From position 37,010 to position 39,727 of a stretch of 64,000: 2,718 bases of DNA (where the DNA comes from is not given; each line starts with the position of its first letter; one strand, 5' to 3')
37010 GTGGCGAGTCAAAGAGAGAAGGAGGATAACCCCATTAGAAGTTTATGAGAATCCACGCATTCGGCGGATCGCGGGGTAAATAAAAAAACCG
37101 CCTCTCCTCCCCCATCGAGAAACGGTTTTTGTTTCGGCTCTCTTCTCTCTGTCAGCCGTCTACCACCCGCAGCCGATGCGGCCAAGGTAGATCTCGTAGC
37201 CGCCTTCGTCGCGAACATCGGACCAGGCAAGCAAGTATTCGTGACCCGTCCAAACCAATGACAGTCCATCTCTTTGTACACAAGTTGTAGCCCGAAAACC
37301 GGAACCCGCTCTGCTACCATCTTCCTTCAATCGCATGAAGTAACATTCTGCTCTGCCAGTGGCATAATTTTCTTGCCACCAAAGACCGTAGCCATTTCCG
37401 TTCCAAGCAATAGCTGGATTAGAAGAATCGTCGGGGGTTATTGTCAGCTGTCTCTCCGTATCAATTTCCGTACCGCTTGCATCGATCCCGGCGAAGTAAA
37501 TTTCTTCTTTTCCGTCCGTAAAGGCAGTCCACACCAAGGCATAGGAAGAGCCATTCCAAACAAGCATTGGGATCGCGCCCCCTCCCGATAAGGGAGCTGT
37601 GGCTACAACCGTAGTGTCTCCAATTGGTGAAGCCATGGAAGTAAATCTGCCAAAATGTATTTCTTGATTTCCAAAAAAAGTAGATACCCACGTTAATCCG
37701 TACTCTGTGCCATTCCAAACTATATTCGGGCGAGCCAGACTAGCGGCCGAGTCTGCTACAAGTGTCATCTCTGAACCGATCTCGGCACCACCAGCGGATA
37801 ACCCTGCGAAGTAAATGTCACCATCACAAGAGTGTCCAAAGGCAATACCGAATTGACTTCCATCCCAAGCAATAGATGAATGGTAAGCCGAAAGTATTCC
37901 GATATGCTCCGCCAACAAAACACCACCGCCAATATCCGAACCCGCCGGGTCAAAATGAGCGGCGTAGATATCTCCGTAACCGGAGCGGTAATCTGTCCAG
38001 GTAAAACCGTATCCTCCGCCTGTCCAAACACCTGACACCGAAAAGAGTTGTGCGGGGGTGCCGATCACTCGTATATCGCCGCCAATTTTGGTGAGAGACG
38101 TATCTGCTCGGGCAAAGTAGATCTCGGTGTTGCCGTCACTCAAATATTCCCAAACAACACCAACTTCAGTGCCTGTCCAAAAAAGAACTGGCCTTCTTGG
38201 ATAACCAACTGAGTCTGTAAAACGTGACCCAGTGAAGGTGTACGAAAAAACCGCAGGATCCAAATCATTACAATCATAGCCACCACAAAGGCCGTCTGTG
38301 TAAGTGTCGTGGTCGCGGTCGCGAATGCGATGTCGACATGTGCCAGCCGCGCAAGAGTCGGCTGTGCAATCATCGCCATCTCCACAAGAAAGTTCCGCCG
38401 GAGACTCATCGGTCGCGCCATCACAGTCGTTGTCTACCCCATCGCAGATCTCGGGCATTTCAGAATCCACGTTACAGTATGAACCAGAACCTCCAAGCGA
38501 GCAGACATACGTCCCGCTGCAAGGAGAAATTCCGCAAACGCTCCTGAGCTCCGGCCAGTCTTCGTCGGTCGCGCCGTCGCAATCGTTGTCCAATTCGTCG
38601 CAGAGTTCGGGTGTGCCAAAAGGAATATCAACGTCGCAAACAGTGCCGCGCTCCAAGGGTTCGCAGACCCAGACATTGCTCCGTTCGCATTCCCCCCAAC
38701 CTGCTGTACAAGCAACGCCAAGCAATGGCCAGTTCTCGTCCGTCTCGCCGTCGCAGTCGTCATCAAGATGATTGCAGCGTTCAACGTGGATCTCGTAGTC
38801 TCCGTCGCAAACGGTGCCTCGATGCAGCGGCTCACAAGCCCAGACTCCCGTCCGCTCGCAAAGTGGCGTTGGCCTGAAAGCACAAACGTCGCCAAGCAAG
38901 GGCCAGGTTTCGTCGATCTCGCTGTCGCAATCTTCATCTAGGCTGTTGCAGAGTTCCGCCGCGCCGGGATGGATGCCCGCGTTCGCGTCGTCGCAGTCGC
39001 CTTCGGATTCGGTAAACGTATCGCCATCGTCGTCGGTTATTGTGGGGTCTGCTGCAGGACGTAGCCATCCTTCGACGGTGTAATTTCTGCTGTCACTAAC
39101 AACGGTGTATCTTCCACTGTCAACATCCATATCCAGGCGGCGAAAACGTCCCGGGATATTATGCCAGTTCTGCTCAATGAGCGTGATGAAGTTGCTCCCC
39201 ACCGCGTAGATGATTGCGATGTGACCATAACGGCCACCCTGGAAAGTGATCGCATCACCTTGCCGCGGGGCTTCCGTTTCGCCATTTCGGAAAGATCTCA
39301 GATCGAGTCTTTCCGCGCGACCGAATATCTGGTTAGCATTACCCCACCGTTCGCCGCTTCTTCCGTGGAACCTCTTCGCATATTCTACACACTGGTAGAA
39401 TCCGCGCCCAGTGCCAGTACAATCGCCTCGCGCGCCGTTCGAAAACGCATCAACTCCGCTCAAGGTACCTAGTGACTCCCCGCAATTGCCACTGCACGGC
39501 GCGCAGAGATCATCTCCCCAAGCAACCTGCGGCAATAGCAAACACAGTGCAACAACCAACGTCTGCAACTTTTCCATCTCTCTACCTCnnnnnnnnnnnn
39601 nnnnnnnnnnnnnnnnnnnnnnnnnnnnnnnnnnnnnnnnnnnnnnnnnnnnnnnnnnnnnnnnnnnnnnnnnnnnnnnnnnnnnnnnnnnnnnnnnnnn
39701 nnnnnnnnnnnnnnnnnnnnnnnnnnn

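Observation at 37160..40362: High-GC island encoding a CHAP-amidase / Cys-repeat / beta-propeller secreted protein and a lipoprotein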

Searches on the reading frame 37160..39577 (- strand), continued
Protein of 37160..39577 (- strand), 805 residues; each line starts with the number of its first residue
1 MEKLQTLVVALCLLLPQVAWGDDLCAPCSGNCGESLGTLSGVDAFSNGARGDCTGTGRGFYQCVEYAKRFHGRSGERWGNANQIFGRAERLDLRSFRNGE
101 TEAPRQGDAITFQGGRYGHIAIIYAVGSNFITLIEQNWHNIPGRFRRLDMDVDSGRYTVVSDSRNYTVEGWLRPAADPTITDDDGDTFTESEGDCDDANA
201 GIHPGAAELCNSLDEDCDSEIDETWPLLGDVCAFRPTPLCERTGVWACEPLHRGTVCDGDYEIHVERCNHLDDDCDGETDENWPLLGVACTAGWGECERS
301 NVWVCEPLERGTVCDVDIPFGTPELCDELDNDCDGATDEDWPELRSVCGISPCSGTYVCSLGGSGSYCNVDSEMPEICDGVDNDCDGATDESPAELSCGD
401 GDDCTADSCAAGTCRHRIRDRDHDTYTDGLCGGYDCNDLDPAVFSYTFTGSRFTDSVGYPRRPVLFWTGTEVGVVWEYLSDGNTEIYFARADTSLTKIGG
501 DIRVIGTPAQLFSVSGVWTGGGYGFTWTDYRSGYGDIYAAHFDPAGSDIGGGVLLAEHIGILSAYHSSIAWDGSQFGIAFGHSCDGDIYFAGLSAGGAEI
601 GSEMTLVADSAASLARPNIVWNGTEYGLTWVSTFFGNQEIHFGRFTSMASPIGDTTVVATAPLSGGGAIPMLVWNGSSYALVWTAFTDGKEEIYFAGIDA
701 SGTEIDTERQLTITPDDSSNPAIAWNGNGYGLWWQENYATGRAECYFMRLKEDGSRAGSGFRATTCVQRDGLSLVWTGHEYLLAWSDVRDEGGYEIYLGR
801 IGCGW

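Call 37: find_encoding_contigs(protein=P0006, flank=6000, max_places=2)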
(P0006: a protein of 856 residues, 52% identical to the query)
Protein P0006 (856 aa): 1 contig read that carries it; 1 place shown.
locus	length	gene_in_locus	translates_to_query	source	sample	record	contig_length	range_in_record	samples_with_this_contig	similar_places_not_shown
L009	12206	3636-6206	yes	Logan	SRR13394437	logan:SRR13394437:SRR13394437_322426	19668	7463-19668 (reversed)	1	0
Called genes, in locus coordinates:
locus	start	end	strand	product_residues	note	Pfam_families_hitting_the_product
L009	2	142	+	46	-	?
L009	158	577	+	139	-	-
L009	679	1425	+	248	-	PF01135:PCMT, PF05175:MTS (weak), PF13489:Methyltransf_23, PF01209:Ubie_methyltran, PF13847:Methyltransf_31, PF08241:Methyltransf_11, PF08242:Methyltransf_12, PF13649:Methyltransf_25, +4 more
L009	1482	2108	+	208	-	-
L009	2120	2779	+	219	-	-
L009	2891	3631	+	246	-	-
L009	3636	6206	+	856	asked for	PF05257:CHAP, PF11617:Cu-binding_MopE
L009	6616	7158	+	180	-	PF09900:DUF2127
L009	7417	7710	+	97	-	PF01880:Desulfoferrodox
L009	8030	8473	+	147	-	PF13473:Cupredoxin_1 (weak), PF00127:Copper-bind (weak)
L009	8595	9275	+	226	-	PF02525:Flavodoxin_2, PF03358:FMN_red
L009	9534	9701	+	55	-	-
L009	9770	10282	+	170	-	PF00210:Ferritin (weak), PF02915:Rubrerythrin, PF23458:DUF7130 (weak), PF21349:RUBY_RBDX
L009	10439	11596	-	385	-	PF01368:DHH (weak)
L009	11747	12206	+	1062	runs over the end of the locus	PF00133:tRNA-synt_1, PF09334:tRNA-synt_1g, PF13603:tRNA-synt_1_2 (faint), PF00300:His_Phos_1, PF00133:tRNA-synt_1, PF08264:Anticodon_1, PF10458:Val_tRNA-synt_C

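Call 46: find_encoding_contigs(protein=P0014, flank=5000, max_places=2)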
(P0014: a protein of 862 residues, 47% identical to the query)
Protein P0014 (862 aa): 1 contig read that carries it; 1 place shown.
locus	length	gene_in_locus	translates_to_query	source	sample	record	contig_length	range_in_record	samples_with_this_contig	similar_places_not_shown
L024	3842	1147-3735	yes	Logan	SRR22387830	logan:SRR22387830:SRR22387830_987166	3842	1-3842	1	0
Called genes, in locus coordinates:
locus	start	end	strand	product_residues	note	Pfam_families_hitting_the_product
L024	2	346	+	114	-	?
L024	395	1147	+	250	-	-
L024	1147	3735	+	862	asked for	PF01551:Peptidase_M23, PF11617:Cu-binding_MopE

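Call 47: find_encoding_contigs(protein=P0017, flank=6000, max_places=2)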
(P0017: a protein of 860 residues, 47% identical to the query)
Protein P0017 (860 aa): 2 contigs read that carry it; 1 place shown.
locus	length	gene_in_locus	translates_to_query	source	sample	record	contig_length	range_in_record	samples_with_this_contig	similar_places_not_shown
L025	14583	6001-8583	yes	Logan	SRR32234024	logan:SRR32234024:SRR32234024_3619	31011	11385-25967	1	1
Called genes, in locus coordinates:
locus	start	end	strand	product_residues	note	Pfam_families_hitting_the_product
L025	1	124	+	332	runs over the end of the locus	PF00535:Glycos_transf_2, PF13641:Glyco_tranf_2_3, PF13632:Glyco_trans_2_3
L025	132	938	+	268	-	PF00535:Glycos_transf_2, PF10111:Glyco_tranf_2_2 (faint), PF13641:Glyco_tranf_2_3, PF13632:Glyco_trans_2_3 (weak)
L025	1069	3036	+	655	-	PF13196:DUF4012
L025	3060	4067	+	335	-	PF06723:MreB_Mbl, PF00022:Actin (faint), PF11104:PilM_2 (faint), PF00012:HSP70 (weak), PF14450:FtsA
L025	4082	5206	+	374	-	PF13439:Glyco_transf_4, PF13579:Glyco_trans_4_4 (faint), PF20706:GT4-conflict, PF00534:Glycos_transf_1, PF13692:Glyco_trans_1_4, PF13524:Glyco_trans_1_2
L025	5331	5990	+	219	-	-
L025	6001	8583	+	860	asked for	PF01551:Peptidase_M23, PF11617:Cu-binding_MopE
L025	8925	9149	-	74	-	-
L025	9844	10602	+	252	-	PF01978:TrmB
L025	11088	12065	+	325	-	PF13177:DNA_pol3_delta2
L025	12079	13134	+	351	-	PF14870:PSII_BNR (faint), PF15902:Sortilin-Vps10 (weak)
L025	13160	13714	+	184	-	PF01765:RRF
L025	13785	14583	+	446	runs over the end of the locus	PF00587:tRNA-synt_2b, PF03129:HGTP_anticodon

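Call 48: find_encoding_contigs(protein=P0008, flank=5000, max_places=2)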
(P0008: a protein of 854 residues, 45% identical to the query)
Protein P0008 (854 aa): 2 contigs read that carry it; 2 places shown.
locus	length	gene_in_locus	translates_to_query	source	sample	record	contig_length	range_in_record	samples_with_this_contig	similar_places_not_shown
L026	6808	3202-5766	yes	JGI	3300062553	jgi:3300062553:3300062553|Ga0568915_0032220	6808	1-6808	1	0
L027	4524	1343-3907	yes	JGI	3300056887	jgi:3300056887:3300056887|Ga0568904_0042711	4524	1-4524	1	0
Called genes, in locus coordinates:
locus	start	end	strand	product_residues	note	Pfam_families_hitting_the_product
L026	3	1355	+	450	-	?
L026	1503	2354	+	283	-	PF00140:Sigma70_r1_2, PF04542:Sigma70_r2, PF04545:Sigma70_r4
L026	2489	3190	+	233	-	-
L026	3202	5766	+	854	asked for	PF05257:CHAP, PF11617:Cu-binding_MopE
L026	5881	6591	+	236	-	PF00702:Hydrolase, PF12710:HAD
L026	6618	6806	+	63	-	?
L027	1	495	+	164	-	?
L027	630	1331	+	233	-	-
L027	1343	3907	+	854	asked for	PF05257:CHAP, PF11617:Cu-binding_MopE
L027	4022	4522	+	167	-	?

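Call 56: search_protein_families(library=pfam, proteins=[L024:1147-3735:+, L024:395-1147:+, L005:5265-5990:+], max_evalue=0.05)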
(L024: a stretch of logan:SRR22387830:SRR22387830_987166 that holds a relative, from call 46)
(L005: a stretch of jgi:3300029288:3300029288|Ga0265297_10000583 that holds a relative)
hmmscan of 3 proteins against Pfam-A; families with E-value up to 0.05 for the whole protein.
L024:1147-3735:+ (862 aa): 3 families
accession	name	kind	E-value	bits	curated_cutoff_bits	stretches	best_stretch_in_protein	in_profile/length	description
PF11617.13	Cu-binding_MopE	-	2.6e-29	101.5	27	4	205-234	1-30/30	Putative metal-binding motif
PF01551.29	Peptidase_M23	-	6.1e-20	71.7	28.7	1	48-145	2-91/96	Peptidase family M23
PF00526.23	Dicty_CTDC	-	0.0017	18.6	27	1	460-478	2-21/24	Dictyostelium (slime mold) repeat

L024:395-1147:+ (250 aa): 2 families
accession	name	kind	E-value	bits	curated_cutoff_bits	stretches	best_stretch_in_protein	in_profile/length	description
PF18933.6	PsbP_2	-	0.00022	21.7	27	1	83-134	20-69/184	PsbP-like protein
PF01789.22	PsbP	-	0.018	15.5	23.5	0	108-132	2-26/155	PsbP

L005:5265-5990:+ (241 aa): 1 family
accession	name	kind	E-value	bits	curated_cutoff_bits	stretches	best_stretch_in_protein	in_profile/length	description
PF18933.6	PsbP_2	-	0.046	14.2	27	0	102-160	44-90/184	PsbP-like protein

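Call 72: search_protein_families(library=phrogs, proteins=[window:37160-39577:-], max_evalue=0.01)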
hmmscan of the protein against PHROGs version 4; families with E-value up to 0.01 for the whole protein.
window:37160-39577:- (805 aa): 6 families
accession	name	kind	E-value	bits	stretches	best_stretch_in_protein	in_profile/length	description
phrog_635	-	lysis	1.3e-07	31.9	1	61-140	30-116/463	endolysin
phrog_8781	-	lysis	9.8e-07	29.9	1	62-140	30-118/178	endolysin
phrog_759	-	other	0.00038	20.3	1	77-140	54-118/625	tail associated cell-wall hydrolase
phrog_8577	-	lysis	0.001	19.2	1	77-179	47-161/453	endolysin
phrog_489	-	lysis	0.0018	18.2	1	94-139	65-113/459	endolysin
phrog_7887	-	lysis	0.0021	18.7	1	95-140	65-113/238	endolysin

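Call 73: search_protein_families(library=padloc, proteins=[window:37160-39577:-], max_evalue=0.01)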
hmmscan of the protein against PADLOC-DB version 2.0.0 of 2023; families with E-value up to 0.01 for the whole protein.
window:37160-39577:- (805 aa): 0 families

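Call 89: list_cluster_members(proteins=[P0001, P0012, P0015])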
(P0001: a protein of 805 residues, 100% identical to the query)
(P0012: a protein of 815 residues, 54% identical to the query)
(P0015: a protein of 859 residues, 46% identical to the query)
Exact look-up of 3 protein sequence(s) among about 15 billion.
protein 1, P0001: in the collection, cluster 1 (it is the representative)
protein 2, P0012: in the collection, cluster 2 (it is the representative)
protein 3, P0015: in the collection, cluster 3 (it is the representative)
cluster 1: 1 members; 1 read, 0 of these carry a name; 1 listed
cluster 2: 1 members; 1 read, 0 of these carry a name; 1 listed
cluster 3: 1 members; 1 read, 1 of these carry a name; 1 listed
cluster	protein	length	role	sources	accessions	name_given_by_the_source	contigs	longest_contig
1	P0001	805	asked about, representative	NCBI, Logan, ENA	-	-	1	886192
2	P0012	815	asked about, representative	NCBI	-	-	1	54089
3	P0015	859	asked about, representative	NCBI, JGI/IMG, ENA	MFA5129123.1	MAG: MopE-related protein [Patescibacteria group bacterium]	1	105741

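Call 95: fold_search(model_id=the predicted structure, library=viral)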
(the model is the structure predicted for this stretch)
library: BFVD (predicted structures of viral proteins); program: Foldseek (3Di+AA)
matches with E <= 10: 485; with E <= 0.001: 40
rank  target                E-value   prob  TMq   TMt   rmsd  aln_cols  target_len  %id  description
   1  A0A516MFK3            1.3e-11  1.00  0.36  0.58   4.9       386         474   11  (no name in the UniProt tables at hand)
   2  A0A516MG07            3.3e-11  1.00  0.34  0.32   5.9       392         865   11  (no name in the UniProt tables at hand)
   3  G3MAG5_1              6.4e-11  1.00  0.35  0.37   5.2       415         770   10  Gp424 [Bacillus phage G]
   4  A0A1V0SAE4            1.7e-10  1.00  0.31  0.32   4.3       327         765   14  Bulb-type lectin domain-containing protein [Catovirus CTV1]
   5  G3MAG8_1              2.2e-10  1.00  0.36  0.32   5.1       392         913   13  Gp427 [Bacillus phage G]
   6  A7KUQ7                3.2e-10  1.00  0.35  0.31   4.7       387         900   12  (no name in the UniProt tables at hand)
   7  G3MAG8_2              6.8e-10  1.00  0.33  0.30   6.4       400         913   11  Gp427 [Bacillus phage G]
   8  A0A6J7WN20            1.1e-09  1.00  0.33  0.49   5.8       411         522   11  Uncharacterized protein [uncultured Caudovirales phage]
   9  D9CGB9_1              6.6e-09  1.00  0.30  0.28   6.4       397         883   12  (no name in the UniProt tables at hand)
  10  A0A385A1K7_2          1.3e-08  1.00  0.19  0.16  35.2       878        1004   11  (no name in the UniProt tables at hand)
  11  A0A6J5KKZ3            2.5e-08  1.00  0.35  0.25   5.5       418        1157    9  Uncharacterized protein [uncultured Caudovirales phage]
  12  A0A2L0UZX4            4.3e-08  1.00  0.30  0.53   8.1       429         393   13  Hemagglutinin protein [Agrobacterium phage Atu_ph07]
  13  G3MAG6                7.9e-08  1.00  0.34  0.23   5.3       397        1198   12  Gp425 [Bacillus phage G]
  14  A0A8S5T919            9.6e-08  1.00  0.36  0.70   4.2       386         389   11  Uncharacterized protein [Siphoviridae sp. ct0Wl9]
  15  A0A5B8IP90            3.0e-07  1.00  0.27  0.27   8.0       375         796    7  Uncharacterized protein [Mimiviridae sp. ChoanoV1]
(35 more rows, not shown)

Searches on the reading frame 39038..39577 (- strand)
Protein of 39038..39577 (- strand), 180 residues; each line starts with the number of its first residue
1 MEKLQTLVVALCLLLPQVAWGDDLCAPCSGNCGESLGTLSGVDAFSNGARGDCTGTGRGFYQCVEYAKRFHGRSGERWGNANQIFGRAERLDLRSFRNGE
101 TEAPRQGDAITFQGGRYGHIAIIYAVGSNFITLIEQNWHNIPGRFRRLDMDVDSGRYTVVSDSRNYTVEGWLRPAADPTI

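Call 70: find_homologous_proteins(query=window:39038-39511:-)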
Query window:39038-39511:-: 29 candidates shared short words with the query, none scored E <= 0.001.

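Call 100: find_related_loci(query=window:39038-39577:-, collection=viral_contigs, flank=5000)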
Query window:39038-39577:- (180 aa) in viral_contigs; peptide patterns used: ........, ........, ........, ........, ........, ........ (x = any residue, [..] = any of these).
3 stretches matched a pattern, but none encodes a relative of the query by tblastn (E <= 1e-3).
